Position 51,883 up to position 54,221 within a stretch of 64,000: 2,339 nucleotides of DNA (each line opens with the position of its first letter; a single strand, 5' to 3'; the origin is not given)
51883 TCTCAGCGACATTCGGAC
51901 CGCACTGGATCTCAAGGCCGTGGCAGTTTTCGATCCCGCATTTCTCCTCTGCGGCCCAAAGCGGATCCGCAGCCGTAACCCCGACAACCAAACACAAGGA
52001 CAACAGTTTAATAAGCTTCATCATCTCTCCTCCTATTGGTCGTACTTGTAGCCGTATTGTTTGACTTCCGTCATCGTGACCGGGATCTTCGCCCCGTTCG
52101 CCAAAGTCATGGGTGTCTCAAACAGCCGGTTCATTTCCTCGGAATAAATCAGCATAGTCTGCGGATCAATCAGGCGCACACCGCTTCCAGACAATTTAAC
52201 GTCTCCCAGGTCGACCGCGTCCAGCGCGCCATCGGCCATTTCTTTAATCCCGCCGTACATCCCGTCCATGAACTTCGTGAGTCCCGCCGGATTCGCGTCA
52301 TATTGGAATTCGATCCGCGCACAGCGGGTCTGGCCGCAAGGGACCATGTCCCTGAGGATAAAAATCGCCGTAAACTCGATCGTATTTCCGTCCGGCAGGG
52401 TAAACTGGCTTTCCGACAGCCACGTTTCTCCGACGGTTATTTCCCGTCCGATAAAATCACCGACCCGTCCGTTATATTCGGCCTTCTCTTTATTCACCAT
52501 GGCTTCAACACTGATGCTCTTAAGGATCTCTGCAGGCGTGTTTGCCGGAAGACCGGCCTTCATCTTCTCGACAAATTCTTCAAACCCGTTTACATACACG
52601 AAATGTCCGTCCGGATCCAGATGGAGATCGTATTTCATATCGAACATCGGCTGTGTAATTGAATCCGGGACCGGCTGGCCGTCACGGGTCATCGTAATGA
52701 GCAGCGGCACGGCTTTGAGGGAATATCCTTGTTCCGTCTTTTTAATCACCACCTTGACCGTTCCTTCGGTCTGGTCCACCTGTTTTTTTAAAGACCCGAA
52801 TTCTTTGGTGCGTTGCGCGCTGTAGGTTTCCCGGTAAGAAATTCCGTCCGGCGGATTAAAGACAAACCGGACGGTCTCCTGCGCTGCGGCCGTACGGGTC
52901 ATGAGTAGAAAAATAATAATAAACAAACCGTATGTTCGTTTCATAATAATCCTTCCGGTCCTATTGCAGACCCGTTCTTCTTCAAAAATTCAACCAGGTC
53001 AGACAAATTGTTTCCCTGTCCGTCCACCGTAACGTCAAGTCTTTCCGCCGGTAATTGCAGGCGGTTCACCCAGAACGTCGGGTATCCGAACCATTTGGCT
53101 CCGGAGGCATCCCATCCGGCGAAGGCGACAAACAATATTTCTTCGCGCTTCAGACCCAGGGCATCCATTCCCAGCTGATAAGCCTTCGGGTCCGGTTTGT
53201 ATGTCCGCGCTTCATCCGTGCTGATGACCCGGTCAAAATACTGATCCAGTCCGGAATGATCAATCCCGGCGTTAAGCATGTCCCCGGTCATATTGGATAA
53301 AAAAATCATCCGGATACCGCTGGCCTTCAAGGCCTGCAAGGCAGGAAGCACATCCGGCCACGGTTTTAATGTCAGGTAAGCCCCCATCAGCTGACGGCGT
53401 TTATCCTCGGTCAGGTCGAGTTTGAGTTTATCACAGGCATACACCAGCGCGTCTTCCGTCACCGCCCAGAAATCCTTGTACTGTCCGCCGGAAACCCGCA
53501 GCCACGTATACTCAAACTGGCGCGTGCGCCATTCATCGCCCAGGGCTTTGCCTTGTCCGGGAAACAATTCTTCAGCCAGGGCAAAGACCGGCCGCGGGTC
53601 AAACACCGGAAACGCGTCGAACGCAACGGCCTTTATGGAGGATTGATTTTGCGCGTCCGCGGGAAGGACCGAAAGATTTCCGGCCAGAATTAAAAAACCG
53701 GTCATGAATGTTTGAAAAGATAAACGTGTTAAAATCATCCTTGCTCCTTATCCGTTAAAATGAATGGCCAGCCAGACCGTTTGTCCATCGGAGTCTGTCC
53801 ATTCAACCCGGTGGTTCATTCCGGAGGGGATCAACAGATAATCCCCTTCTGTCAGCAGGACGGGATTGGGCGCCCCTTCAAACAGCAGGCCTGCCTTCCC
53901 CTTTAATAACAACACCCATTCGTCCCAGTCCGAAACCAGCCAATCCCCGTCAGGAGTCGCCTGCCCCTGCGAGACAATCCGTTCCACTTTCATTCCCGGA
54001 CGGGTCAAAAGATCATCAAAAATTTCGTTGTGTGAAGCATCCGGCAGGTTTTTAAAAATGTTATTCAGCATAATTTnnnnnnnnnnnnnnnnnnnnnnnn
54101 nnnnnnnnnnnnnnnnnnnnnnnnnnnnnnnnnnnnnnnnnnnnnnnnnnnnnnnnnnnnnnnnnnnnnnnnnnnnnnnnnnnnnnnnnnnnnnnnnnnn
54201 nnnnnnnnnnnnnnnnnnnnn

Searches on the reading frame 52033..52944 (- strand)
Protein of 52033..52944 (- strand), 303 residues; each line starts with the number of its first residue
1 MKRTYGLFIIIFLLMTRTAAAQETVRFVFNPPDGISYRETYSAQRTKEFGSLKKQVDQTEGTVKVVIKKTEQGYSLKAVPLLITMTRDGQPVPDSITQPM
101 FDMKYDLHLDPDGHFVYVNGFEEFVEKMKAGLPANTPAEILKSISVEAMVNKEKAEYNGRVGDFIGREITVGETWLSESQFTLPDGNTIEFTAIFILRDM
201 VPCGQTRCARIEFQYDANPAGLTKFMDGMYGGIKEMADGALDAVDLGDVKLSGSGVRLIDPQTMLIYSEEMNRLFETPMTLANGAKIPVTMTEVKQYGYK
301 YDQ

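Call 4: search_protein_families(library=pfam, proteins=[window:52033-52944:-], max_evalue=0.01)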
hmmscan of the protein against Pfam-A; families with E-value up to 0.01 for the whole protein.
window:52033-52944:- (303 aa): 0 families

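Call 5: search_protein_families(library=ncbifam, proteins=[window:52033-52944:-], max_evalue=0.01)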
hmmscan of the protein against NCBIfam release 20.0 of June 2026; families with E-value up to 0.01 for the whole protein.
window:52033-52944:- (303 aa): 0 families

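Call 39: find_related_loci(query=A4, collection=metagenome_contigs, flank=10000)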
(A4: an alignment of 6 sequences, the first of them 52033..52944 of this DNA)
Query A4 (303 aa) in metagenome_contigs; peptide patterns used: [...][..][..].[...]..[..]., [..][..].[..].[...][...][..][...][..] (x = any residue, [..] = any of these).
221 stretches matched a pattern; 12 encode a relative of the query (tblastn E <= 1e-3); 12 distinct loci.
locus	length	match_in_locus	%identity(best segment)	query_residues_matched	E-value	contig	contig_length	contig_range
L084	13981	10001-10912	27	3-303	9e-42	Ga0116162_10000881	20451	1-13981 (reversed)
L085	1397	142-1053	28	3-301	3e-42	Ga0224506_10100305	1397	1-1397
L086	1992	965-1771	29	6-301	5e-36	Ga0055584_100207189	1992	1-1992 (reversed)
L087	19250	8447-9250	29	14-282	5e-35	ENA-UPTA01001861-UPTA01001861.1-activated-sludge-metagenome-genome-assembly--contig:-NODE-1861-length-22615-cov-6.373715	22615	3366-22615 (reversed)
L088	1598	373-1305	26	1-302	7e-32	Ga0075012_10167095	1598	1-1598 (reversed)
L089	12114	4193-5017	27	20-297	3e-31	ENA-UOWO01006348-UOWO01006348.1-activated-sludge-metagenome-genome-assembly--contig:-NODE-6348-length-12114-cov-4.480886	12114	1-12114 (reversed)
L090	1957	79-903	26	27-302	8e-31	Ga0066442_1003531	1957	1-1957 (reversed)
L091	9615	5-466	30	152-302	1e-19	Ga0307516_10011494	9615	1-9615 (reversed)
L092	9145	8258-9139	21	7-301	1e-14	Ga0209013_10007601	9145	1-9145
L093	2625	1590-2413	23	27-302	4e-24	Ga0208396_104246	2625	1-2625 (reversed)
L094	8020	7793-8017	35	20-94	2e-7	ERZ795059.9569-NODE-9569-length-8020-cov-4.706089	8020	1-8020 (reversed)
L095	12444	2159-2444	37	202-301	1e-7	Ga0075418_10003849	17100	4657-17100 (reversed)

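Call 45: search_protein_families(library=padloc, proteins=[window:52033-52944:-], max_evalue=0.01)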
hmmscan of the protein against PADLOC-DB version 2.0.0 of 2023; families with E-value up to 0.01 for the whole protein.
window:52033-52944:- (303 aa): 0 families

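Call 46: search_protein_families(library=pfam, proteins=[window:52033-52944:-], max_evalue=10)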
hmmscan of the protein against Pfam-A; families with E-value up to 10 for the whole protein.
window:52033-52944:- (303 aa): 1 family
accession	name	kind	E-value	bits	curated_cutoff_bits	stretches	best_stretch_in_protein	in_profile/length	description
PF19777.4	DUF6263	-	0.011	15.9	26.7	1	95-180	40-128/196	Family of unknown function (DUF6263)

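Call 67: list_cluster_members(proteins=[P0133, P0135, P0136, P0140, P0141, P0130, P0132, window:52033-52944:-, window:48565-51606:-, window:51695-52024:-])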
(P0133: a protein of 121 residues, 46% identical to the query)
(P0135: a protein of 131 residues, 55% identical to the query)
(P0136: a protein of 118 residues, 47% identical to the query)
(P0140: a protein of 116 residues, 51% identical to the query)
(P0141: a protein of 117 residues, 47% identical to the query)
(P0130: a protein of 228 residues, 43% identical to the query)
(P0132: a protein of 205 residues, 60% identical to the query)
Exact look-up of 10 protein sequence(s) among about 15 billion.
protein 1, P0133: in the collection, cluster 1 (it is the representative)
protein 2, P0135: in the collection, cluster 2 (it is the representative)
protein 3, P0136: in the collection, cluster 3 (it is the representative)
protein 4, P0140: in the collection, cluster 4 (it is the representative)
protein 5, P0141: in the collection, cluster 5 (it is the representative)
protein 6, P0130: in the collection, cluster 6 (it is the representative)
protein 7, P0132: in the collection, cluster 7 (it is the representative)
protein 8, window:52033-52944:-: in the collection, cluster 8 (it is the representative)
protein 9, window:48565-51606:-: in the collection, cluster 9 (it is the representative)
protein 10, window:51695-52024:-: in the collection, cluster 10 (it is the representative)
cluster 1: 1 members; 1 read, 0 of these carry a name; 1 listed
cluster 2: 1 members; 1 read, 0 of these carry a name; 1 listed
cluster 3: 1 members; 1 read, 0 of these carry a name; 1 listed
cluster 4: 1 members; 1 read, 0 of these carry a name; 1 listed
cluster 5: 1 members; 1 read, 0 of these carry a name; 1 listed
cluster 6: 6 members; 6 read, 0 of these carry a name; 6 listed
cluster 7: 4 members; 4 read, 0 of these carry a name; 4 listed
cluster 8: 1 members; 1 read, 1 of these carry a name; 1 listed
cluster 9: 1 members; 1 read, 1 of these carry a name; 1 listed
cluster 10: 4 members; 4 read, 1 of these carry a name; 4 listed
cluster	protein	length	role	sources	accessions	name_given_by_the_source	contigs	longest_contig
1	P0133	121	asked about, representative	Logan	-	-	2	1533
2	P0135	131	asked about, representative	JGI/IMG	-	-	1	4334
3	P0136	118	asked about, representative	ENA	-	-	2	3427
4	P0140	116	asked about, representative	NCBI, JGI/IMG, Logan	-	-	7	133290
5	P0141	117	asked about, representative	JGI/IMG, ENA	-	-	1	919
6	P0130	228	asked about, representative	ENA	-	-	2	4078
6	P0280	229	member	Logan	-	-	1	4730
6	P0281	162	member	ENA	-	-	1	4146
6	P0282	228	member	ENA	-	-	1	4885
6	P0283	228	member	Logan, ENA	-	-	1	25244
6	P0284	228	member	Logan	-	-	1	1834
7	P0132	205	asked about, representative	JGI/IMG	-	-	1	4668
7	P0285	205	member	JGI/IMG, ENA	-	-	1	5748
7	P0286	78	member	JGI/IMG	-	-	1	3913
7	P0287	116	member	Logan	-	-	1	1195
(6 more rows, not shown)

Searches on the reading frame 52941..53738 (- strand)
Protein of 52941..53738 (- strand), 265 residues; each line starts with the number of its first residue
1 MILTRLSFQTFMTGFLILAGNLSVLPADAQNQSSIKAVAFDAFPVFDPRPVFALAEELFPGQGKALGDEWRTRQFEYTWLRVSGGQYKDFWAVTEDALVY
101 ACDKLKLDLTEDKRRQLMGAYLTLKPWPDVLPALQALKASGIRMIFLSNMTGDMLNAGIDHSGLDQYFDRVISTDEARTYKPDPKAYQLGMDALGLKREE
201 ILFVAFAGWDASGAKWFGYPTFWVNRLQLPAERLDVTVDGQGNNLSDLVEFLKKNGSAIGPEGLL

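Call 4: search_protein_families(library=pfam, proteins=[window:52941-53738:-], max_evalue=0.01)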
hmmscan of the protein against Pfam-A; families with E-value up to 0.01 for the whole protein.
window:52941-53738:- (265 aa): 2 families
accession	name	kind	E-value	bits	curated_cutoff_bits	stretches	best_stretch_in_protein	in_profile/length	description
PF00702.32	Hydrolase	-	5.5e-20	73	26.4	1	63-218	37-191/191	haloacid dehalogenase-like hydrolase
PF13419.12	HAD_2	-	5.6e-14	53.1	23.8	1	123-224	77-178/178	Haloacid dehalogenase-like hydrolase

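Call 5: search_protein_families(library=ncbifam, proteins=[window:52941-53738:-], max_evalue=0.01)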
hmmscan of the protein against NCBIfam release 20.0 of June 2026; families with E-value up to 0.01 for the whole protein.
window:52941-53738:- (265 aa): 26 families (the best 25 are shown)
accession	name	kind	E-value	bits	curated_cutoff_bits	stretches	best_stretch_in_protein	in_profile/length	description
TIGR01428.1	HAD_type_II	equivalog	5.5e-60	202.8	125.4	1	35-228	1-194/197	haloacid dehalogenase type II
TIGR01493.1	HAD-SF-IA-v2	subfamily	4.8e-27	95.2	39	1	56-215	19-159/161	HAD-IA family hydrolase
TIGR02253.1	CTE7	subfamily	1.2e-14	54.6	169.75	1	120-232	89-202/221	TIGR02253 family HAD-type hydrolase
NF009804.0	PRK13288.1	equivalog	1.1e-11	44.7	218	1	125-224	82-181/215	pyrophosphatase PpaX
NF011564.0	PRK14988.1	equivalog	3.1e-10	40.2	189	1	98-207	70-175/225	GMP/IMP nucleotidase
NF009697.0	PRK13222.1-4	equivalog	8.3e-10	38.4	327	1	95-217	59-186/232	phosphoglycolate phosphatase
TIGR02252.1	DREG-2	subfamily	1e-09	38.5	155.2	1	84-218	61-198/203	HAD hydrolase, REG-2-like, family IA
NF009695.0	PRK13222.1-2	equivalog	2e-09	37.3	225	1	125-218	94-187/226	phosphoglycolate phosphatase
TIGR02254.1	YjjG_YfnB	equivalog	4.3e-09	36.2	159.9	1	111-250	85-221/223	YjjG family noncanonical pyrimidine nucleotidase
TIGR02247.1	HAD-1A3-hyp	subfamily_domain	6.4e-09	35.8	125.4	1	123-228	92-199/211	epoxide hydrolase N-terminal domain-like phosphatase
TIGR01449.2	PGP_bact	equivalog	7.1e-08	32.2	180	1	125-224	85-184/213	phosphoglycolate phosphatase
NF009694.0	PRK13222.1-1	equivalog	7.7e-08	31.9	415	1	127-220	113-206/252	phosphoglycolate phosphatase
TIGR01454.1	AHBA_synth_RP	hypoth_equivalog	1.1e-07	31.7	246.65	1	127-239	77-194/205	AHBA synthesis associated protein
NF009698.0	PRK13223.1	equivalog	1.1e-06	28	466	1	127-216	103-192/272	phosphoglycolate phosphatase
TIGR01509.1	HAD-SF-IA-v3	subfamily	2.9e-06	27.5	29.4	1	124-224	64-154/154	HAD-IA family hydrolase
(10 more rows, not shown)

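Call 45: search_protein_families(library=padloc, proteins=[window:52941-53738:-], max_evalue=0.01)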
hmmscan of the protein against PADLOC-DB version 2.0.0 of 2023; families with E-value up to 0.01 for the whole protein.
window:52941-53738:- (265 aa): 0 families

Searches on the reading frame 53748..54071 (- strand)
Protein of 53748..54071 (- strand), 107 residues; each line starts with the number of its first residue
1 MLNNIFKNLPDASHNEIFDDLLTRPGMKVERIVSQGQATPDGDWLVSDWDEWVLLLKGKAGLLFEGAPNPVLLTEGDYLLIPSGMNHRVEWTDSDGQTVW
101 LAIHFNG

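Call 4: search_protein_families(library=pfam, proteins=[window:53748-54071:-], max_evalue=0.01)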
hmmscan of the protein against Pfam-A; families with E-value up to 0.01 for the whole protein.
window:53748-54071:- (107 aa): 4 families
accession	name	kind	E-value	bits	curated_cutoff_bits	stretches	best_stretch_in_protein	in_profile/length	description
PF07883.17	Cupin_2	-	9.2e-07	28.9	27.2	1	48-103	17-69/70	Cupin domain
PF05899.18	Cupin_3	-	0.0008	19.5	23.5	1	46-91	22-64/74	EutQ-like cupin domain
PF02311.25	AraC_binding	-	0.0025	18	21.1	1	51-105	25-76/135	AraC-like ligand binding domain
PF12852.13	Cupin_6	-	0.0066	16.7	26.7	1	52-90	37-75/183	Cupin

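Call 5: search_protein_families(library=ncbifam, proteins=[window:53748-54071:-], max_evalue=0.01)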
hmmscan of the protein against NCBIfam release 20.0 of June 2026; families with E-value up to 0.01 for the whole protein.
window:53748-54071:- (107 aa): 1 family
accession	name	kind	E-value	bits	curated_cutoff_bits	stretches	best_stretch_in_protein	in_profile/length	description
TIGR03890.1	nif11_cupin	hypoth_equivalog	1.1e-18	67.4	159.45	1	3-105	69-171/171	Nif11 domain/cupin domain-containing protein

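Call 45: search_protein_families(library=padloc, proteins=[window:53748-54071:-], max_evalue=0.01)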
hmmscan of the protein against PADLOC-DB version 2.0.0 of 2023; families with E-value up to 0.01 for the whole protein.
window:53748-54071:- (107 aa): 0 families
